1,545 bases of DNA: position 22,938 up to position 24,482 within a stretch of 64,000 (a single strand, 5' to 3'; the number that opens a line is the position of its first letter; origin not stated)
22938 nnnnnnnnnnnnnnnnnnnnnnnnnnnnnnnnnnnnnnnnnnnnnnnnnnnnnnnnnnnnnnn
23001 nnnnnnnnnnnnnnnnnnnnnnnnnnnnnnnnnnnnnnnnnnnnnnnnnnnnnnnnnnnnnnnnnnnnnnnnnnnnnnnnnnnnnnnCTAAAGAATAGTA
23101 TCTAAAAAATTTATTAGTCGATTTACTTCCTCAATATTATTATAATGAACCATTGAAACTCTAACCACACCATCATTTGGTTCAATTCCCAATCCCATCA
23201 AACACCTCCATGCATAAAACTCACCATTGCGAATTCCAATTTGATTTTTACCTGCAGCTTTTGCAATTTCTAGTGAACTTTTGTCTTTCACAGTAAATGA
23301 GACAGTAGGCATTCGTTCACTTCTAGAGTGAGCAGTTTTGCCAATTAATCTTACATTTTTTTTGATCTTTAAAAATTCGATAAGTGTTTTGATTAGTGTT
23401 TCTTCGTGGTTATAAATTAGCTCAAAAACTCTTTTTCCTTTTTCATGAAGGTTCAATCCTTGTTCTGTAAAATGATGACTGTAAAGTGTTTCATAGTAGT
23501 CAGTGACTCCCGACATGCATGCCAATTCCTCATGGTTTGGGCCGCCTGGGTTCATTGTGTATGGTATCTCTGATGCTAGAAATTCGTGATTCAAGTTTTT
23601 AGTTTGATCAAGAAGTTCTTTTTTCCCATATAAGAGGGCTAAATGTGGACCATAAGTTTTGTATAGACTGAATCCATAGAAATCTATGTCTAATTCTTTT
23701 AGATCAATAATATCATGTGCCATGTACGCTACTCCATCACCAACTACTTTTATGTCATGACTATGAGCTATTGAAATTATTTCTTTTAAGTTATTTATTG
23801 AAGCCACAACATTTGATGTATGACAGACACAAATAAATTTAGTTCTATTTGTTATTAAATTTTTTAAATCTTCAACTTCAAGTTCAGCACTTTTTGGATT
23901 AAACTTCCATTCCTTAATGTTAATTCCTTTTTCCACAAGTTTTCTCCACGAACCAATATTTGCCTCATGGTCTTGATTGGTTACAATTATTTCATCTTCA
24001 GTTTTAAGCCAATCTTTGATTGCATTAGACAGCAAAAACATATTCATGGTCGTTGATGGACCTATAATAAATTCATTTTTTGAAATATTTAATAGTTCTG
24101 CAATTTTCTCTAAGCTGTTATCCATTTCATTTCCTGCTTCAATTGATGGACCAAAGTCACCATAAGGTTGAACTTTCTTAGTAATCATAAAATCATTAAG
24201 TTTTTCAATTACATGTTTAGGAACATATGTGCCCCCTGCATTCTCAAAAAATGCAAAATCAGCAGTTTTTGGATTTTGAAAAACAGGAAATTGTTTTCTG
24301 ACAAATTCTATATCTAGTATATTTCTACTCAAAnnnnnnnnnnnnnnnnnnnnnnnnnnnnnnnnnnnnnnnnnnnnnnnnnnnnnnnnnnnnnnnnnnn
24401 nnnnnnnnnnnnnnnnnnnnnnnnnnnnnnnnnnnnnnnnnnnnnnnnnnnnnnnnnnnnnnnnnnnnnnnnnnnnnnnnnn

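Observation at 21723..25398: Split bacterial version of the ACAD10/ACAD11 kinase + dehydrogenase module (possible 4-hydroxyacyl-CoA route)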

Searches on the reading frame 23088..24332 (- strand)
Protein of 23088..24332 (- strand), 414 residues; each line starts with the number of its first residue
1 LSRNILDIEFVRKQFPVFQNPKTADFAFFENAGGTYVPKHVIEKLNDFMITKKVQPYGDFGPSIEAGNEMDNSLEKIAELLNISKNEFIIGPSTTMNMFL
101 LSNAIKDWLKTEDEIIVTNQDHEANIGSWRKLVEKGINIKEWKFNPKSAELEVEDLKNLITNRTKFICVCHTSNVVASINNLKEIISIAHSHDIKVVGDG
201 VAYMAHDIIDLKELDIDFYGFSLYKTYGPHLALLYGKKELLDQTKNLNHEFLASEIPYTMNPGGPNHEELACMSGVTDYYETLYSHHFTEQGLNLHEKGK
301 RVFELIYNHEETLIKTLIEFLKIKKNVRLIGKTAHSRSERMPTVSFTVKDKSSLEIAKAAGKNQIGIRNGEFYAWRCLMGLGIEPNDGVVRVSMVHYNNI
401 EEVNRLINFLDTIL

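Call 4: search_protein_families(library=pfam, proteins=[window:23088-24332:-])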
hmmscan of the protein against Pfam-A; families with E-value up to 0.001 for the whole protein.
window:23088-24332:- (414 aa): 4 families
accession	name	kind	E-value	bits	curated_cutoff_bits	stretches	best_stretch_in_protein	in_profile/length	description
PF00266.25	Aminotran_5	-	1.4e-51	176.1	21.5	1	28-406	2-371/371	Aminotransferase class-V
PF01212.27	Beta_elim_lyase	-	7.8e-06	25.8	27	1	112-200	71-169/288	Beta-eliminating lyase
PF01041.23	DegT_DnrJ_EryC1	-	5.2e-05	23.1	19.8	1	109-199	61-145/360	DegT/DnrJ/EryC1/StrS aminotransferase family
PF01053.26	Cys_Met_Meta_PP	-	0.00026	20.1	27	1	102-201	81-175/381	Cys/Met metabolism PLP-dependent enzyme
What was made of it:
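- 23088..24332 (-): Class-V aminotransferase-fold PLP enzyme (414 aa), UstD/FGM3/TIGR01976-like. It starts 1 nt after the kinase stop. It is a lineage-specific insertion between the two halves and probably not part of the module. PF00266, E 1e-51 (call 4).
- Checked: A 414-aa class-V aminotransferase-fold PLP enzyme (23088-24332, -) lies between them (call 4).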

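Call 5: search_protein_families(library=ncbifam, proteins=[window:23088-24332:-])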
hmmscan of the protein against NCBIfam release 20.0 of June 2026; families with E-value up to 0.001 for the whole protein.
window:23088-24332:- (414 aa): 27 families (the best 25 are shown)
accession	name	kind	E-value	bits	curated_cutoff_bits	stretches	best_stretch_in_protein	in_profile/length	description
TIGR01976.1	am_tr_V_VC1184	hypoth_equivalog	8.4e-91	305.2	352.35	1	7-409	2-400/401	cysteine desulfurase-like protein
TIGR01979.1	sufS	subfamily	1.2e-54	185.7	475.1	1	11-412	3-397/403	SufS family cysteine desulfurase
NF041166.1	f2_encap_cargo1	exception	1.1e-43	150.3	800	2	4-245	223-469/623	family 2A encapsulin nanocompartment cargo protein cysteine desulfurase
NF006791.0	PRK09295.1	equivalog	4.8e-43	147.8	661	1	7-413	4-401/406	cysteine desulfurase SufS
TIGR03392.1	FeS_syn_CsdA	equivalog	1.1e-40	140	493.6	1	9-412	4-391/398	cysteine desulfurase CsdA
NF008126.0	PRK10874.1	equivalog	7.6e-40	137.2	607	1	7-283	5-292/401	cysteine desulfurase CsdA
TIGR01977.1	am_tr_V_EF2568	hypoth_equivalog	1.8e-33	116.1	377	2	28-226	2-200/376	cysteine desulfurase family protein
TIGR03402.1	FeS_nifS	equivalog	1.9e-22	79.6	530.75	1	28-237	2-211/379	cysteine desulfurase NifS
NF040779.1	Sec_lyase_SclA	exception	3.9e-17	62.2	525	1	38-225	13-198/378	selenocysteine lyase SclA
TIGR02006.1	IscS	equivalog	9.2e-17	61.1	643.2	1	31-230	9-209/402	IscS subfamily cysteine desulfurase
NF010611.0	PRK14012.1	equivalog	1.1e-16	60.8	548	1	28-230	8-213/406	IscS subfamily cysteine desulfurase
TIGR03235.1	DNA_S_dndA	equivalog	4.2e-15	55.9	480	1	34-230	7-205/353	cysteine desulfurase DndA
TIGR03403.1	nifS_epsilon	equivalog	5.1e-14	51.9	587.7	1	29-237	3-215/382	NifS family cysteine desulfurase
NF002806.0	PRK02948.1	subfamily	8.4e-12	44.7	304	1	76-230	51-205/381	IscS subfamily cysteine desulfurase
NF006230.0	PRK08363.1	equivalog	1.7e-06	27.1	534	1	79-201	87-207/398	alanine aminotransferase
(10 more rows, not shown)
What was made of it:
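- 23088..24332 (-): TIGR01976 305 bits, below its cut-off of 352 (call 5).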

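Call 39: search_solved_structures(query=window:23088-24332:-, max_evalue=1e-15)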
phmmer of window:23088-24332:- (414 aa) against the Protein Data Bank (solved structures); distinct sequences matched with E-value up to 1e-15: 46.
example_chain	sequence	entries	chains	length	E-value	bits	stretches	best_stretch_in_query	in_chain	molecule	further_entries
9x4u_A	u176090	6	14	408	1.9e-66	227.8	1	1-413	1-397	Aminotransferase-like protein FGM3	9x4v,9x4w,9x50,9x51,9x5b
7mkv_A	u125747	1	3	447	1.7e-52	181.9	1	3-413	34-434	Cysteine desulfurase-like protein ustD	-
7e6a_A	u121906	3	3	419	1.1e-34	123.2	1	7-244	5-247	Cysteine desulfurase SufS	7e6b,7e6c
5xt5_A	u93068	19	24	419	1.2e-34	123.1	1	7-244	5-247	Cysteine desulfurase SufS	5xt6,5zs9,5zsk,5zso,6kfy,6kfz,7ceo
5j8q_A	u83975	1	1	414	1.6e-34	122.7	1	7-244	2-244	Cysteine desulfurase SufS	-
8d8s_A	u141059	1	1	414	1.9e-34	122.5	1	5-410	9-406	Cysteine desulfurase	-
7e6d_A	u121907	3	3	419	5.9e-34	120.8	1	7-244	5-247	Cysteine desulfurase SufS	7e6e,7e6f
7cer_A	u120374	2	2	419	2.9e-33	118.5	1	7-244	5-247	Cysteine desulfurase SufS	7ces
7ceq_A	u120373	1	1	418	3.2e-33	118.4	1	7-244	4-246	Cysteine desulfurase SufS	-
6c9e_A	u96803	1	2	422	1.5e-30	109.6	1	6-244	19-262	Cysteine desulfurase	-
6mre_A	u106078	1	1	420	5.3e-30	107.8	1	5-243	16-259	Cysteine desulfurase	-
6mrh_A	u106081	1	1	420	5.5e-30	107.8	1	5-243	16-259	Cysteine desulfurase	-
6mr2_A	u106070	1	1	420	7.5e-30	107.3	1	5-243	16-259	Cysteine desulfurase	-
7ruj_A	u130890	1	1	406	7.5e-30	107.3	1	5-243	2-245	Cysteine desulfurase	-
1jf9_A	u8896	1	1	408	7.8e-30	107.3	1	5-243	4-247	SELENOCYSTEINE LYASE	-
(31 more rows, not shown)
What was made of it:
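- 23088..24332 (-): PDB: FGM3 228 bits, UstD 182 bits, SufS 123 bits (call 39).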
